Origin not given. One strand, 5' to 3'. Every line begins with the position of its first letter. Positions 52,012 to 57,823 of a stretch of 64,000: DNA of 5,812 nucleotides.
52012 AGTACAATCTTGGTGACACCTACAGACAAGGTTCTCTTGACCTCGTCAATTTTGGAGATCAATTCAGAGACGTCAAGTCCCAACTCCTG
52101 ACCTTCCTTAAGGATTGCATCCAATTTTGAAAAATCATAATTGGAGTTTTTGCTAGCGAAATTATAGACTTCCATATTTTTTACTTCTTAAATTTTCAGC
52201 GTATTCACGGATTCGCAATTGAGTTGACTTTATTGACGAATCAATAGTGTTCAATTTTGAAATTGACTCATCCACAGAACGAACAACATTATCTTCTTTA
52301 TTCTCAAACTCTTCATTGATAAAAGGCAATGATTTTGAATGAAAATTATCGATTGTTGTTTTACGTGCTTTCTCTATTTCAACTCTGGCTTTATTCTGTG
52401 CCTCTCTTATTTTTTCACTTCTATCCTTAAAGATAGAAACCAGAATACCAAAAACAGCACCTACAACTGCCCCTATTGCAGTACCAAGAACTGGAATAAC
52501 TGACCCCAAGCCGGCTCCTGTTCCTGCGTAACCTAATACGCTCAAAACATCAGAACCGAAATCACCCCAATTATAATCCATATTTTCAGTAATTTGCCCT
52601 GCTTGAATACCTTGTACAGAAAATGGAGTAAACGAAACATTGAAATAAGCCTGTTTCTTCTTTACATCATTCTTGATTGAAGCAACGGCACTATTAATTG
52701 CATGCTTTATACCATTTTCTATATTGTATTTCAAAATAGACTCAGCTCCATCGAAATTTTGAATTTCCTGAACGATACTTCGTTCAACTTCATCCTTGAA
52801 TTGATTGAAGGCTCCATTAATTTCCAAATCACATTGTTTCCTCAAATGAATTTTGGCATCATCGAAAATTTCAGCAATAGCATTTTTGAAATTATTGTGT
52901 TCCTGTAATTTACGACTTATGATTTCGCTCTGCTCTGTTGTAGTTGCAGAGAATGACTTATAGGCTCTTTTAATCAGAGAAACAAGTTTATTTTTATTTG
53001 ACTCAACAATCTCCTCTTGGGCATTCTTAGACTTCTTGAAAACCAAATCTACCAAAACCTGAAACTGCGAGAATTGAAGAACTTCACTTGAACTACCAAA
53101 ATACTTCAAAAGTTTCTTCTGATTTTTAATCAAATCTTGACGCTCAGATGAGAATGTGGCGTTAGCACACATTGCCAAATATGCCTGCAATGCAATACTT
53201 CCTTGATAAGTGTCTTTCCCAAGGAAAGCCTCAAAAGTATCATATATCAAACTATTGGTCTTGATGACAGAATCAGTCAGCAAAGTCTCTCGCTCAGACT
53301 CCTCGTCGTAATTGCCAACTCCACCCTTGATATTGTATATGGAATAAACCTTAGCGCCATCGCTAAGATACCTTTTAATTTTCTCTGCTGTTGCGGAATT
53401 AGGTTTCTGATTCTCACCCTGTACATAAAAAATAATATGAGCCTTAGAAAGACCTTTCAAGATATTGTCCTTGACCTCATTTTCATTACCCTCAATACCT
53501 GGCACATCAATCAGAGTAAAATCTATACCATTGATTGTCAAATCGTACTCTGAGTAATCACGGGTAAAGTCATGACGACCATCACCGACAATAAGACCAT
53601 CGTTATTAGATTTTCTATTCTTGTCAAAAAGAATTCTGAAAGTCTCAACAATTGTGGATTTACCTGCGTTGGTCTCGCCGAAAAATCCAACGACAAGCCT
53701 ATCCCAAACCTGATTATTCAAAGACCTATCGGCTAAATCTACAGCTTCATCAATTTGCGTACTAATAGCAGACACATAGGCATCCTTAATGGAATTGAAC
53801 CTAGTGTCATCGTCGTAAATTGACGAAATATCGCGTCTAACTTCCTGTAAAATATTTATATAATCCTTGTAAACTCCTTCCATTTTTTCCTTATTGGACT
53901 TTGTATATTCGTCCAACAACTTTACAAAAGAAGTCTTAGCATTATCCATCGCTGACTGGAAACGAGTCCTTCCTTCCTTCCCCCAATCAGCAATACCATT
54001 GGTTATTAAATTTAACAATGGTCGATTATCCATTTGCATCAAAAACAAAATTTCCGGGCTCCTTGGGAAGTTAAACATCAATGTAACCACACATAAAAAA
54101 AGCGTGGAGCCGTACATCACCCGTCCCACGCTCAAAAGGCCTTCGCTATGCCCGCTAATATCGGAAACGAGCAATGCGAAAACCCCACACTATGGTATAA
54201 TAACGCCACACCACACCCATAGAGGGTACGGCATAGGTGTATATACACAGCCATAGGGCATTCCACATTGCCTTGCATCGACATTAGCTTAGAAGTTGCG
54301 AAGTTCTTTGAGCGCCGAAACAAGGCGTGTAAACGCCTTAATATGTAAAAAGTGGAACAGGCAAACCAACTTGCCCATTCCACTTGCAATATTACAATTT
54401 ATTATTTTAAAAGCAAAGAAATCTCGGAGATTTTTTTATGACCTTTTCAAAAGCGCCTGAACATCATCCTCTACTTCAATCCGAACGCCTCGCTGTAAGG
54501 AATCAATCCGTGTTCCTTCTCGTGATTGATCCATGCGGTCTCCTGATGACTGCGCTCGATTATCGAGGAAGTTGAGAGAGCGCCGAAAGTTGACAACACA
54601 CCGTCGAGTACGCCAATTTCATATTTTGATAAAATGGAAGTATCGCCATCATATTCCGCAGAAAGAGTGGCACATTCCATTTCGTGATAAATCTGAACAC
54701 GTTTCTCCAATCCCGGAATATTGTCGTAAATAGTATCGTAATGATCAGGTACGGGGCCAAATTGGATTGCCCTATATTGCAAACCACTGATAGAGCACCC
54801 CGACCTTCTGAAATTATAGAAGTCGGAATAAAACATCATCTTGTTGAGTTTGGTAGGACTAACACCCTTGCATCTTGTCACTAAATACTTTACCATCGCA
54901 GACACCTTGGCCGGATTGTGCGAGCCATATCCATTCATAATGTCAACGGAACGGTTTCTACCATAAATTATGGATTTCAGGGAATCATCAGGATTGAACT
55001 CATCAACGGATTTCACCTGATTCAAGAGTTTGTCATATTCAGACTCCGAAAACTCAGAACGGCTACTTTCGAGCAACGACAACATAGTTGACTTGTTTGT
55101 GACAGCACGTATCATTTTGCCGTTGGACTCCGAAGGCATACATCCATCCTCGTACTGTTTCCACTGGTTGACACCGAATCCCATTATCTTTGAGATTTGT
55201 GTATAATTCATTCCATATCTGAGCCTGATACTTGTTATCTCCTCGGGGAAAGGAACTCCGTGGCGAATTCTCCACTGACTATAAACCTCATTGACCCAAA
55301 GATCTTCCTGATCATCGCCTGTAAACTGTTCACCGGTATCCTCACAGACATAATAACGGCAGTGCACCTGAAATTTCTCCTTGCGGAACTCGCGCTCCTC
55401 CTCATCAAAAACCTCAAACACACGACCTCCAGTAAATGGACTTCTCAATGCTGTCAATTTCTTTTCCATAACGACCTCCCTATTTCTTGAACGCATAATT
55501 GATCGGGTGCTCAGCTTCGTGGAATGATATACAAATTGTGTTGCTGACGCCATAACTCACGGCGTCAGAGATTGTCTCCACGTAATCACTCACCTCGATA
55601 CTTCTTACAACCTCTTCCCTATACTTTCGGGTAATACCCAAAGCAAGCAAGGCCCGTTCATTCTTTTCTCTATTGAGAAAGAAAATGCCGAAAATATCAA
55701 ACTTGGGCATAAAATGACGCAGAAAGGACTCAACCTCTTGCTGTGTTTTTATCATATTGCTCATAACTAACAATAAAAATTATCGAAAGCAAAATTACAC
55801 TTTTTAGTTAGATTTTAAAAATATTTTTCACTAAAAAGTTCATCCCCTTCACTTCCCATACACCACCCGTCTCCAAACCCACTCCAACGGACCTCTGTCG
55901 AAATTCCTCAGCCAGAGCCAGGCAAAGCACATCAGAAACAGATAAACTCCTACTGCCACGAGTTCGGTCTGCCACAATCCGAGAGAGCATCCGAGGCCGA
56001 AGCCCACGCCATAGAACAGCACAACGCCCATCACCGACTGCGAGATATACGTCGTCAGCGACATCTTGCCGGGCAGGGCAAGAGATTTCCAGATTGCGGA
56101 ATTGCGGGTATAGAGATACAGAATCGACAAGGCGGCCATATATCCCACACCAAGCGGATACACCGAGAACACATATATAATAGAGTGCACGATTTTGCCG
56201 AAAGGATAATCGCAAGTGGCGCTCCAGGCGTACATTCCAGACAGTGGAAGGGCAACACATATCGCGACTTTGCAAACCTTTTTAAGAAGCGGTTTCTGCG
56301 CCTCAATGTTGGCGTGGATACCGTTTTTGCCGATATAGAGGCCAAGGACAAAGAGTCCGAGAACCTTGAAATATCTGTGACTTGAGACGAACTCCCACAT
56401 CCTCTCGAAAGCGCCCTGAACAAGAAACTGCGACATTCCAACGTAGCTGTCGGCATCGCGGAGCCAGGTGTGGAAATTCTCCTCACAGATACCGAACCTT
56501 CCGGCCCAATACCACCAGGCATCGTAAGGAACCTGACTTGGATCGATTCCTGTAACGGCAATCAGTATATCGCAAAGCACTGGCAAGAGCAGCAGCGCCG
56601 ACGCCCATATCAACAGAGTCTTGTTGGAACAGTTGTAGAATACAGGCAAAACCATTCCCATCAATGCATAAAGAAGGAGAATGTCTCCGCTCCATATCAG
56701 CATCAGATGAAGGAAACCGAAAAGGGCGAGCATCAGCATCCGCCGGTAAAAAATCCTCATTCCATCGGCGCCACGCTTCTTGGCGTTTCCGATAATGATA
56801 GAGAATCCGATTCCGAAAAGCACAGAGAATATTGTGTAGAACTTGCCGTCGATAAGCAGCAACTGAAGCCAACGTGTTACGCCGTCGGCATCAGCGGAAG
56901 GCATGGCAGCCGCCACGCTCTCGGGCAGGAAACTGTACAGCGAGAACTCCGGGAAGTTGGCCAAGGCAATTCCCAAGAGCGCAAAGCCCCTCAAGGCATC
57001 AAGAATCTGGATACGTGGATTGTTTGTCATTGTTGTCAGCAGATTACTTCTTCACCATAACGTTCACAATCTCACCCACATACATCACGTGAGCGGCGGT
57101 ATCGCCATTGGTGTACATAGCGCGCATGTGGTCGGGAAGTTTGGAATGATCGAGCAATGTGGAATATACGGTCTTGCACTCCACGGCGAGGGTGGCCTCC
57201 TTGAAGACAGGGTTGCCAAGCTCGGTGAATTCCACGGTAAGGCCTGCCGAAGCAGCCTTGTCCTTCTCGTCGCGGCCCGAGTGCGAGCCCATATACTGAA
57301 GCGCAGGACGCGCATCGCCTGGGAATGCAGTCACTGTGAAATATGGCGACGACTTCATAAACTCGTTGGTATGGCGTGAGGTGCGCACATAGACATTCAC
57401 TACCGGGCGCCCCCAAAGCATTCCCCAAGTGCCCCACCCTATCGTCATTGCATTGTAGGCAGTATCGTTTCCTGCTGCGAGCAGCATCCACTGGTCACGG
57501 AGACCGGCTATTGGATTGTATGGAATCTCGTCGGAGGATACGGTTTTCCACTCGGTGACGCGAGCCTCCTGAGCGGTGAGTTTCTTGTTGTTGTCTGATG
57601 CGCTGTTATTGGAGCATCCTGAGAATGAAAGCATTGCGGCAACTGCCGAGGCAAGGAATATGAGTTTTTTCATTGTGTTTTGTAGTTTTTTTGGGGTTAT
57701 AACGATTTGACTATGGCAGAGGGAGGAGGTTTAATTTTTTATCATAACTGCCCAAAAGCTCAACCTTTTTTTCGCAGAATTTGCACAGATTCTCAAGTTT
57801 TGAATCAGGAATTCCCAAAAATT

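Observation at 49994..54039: Translationally coupled pair of dynamin-like GTPases plus a 137-aa orphan on an AT-rich island: candidate membrane-acting defence or stress module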

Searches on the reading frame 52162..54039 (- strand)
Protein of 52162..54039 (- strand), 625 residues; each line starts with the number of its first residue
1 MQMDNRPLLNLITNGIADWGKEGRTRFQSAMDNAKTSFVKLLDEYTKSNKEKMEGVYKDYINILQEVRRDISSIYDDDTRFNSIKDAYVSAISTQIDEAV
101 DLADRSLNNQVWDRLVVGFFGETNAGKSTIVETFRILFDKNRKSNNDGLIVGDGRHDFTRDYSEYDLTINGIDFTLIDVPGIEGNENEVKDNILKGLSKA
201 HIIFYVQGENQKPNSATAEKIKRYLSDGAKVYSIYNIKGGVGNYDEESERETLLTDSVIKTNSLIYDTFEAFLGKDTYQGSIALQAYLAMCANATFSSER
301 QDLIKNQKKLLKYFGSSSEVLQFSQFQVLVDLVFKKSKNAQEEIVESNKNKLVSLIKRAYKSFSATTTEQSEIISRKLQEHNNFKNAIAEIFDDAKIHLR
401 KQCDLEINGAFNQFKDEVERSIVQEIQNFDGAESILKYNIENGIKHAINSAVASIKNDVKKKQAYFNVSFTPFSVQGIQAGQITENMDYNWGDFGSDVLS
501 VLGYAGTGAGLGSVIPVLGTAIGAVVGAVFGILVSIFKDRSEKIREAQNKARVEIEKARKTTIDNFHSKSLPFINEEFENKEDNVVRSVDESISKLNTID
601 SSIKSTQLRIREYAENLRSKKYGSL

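Call 3: search_protein_families(library=pfam, proteins=[window:52162-54039:-], max_evalue=0.01)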
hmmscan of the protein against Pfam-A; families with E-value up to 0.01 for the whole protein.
window:52162-54039:- (625 aa): 3 families
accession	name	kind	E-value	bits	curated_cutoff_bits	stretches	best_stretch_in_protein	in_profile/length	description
PF01926.29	MMR_HSR1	-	1.7e-09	38.2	21.9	1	117-226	2-101/113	50S ribosome-binding GTPase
PF00350.29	Dynamin_N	-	3.9e-07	30.7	27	1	166-227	95-156/168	Dynamin family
PF13488.11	Gly-zipper_Omp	-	0.0028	18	25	1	505-535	7-39/46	Glycine zipper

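Call 4: search_protein_families(library=padloc, proteins=[window:52162-54039:-], max_evalue=0.01)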
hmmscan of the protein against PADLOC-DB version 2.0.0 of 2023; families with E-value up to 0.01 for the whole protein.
window:52162-54039:- (625 aa): 4 families
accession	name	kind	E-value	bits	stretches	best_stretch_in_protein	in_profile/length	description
PDLC03842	LeoB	-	3.1e-98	328.1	1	140-623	54-566/568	-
PDLC03841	LeoBC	-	8.5e-94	313.8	1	44-605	9-562/601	-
PDLC03839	LeoA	-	5.2e-22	76.6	1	90-604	43-541/559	-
PDLC03843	LeoC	-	3.8e-15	54.6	1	49-143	3-97/207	-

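Call 5: search_protein_families(library=ncbifam, proteins=[window:52162-54039:-], max_evalue=0.01)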
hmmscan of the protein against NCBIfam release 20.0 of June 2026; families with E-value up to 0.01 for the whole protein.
window:52162-54039:- (625 aa): 6 families
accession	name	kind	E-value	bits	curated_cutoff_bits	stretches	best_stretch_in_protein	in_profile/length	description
TIGR00231.1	small_GTP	domain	2e-06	27.7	42.5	1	116-231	5-115/164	GTP-binding protein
TIGR03594.1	GTPase_EngA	equivalog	4e-06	26.1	306.7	1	117-231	3-111/432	ribosome biogenesis GTPase Der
NF003661.0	PRK05291.1-3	equivalog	5.2e-05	22.8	380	1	87-192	191-284/448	tRNA uridine-5-carboxymethylaminomethyl(34) synthesis GTPase MnmE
NF053611.1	YiaD_Gzip_OmpA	equivalog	0.00076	19.2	175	1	505-620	33-148/206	YiaD family glycine zipper/OmpA-like lipoprotein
TIGR03789.1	pdsO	hypoth_equivalog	0.0019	17.9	152.2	1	506-568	48-107/243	sortase-associated OmpA-like protein PdsO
NF053524.1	thylo_ssl2009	equivalog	0.0061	17.2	58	1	518-597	13-86/90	ssl2009 family thylakoid membrane protein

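Call 55: search_solved_structures(query=window:52162-54039:-, max_evalue=0.001)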
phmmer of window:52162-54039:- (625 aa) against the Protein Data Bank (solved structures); distinct sequences matched with E-value up to 0.001: 0.

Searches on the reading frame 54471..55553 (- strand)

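Call 3: search_protein_families(library=pfam, proteins=[window:54471-55553:-], max_evalue=0.01)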
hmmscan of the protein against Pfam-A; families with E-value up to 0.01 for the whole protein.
window:54471-55553:- (360 aa): 2 families
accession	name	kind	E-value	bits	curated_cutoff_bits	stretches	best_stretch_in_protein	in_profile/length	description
PF13274.11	SocA_Panacea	-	5e-21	76.2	25.7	1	236-341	1-112/113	Antitoxin SocA-like, Panacea domain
PF15731.11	MqsA_antitoxin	-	0.00011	22.8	30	1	69-144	36-113/131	Antitoxin component of bacterial toxin-antitoxin system, MqsA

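Call 4: search_protein_families(library=padloc, proteins=[window:54471-55553:-], max_evalue=0.01)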
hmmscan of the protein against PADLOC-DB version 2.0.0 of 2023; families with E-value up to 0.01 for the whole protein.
window:54471-55553:- (360 aa): 0 families

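Call 5: search_protein_families(library=ncbifam, proteins=[window:54471-55553:-], max_evalue=0.01)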
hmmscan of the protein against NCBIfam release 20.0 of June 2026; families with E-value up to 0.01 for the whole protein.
window:54471-55553:- (360 aa): 1 family
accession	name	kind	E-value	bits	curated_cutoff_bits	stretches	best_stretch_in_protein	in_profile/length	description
TIGR03830.1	CxxCG_CxxCG_HTH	subfamily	1.1e-12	47.8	61.8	1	45-158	9-123/127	type II TA system antitoxin MqsA family protein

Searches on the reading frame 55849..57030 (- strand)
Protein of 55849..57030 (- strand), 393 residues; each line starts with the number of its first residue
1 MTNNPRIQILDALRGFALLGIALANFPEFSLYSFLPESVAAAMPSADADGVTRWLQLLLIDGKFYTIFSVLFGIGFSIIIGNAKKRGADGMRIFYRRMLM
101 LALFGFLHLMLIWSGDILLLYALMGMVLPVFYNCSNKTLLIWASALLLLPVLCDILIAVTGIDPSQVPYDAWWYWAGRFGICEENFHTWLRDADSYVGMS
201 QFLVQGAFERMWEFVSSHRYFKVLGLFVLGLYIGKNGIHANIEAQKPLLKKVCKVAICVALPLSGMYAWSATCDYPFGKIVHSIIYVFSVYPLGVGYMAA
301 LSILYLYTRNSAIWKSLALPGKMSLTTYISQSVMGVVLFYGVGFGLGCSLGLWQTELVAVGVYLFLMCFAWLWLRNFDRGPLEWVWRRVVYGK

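Call 70: search_protein_families(library=pfam, proteins=[window:55849-57030:-], max_evalue=0.0001)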
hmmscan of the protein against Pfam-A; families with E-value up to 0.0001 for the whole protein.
window:55849-57030:- (393 aa): 1 family
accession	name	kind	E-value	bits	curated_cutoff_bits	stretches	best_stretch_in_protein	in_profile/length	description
PF04235.18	DUF418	-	1.3e-37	129.7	23.6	1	234-393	2-163/163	Protein of unknown function (DUF418)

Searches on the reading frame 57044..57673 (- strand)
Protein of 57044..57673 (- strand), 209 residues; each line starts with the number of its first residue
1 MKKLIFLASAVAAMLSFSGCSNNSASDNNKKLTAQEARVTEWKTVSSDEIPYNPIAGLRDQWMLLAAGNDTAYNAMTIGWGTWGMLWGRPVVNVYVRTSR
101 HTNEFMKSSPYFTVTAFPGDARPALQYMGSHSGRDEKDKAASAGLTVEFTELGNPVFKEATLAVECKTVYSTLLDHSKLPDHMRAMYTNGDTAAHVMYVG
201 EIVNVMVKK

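Call 70: search_protein_families(library=pfam, proteins=[window:57044-57673:-], max_evalue=0.0001)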
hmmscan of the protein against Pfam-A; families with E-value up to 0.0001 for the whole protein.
window:57044-57673:- (209 aa): 1 family
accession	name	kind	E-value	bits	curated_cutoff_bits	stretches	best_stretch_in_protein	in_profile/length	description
PF01613.24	Flavin_Reduct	-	1.4e-12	48.4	27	1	63-208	9-134/153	Flavin reductase like domain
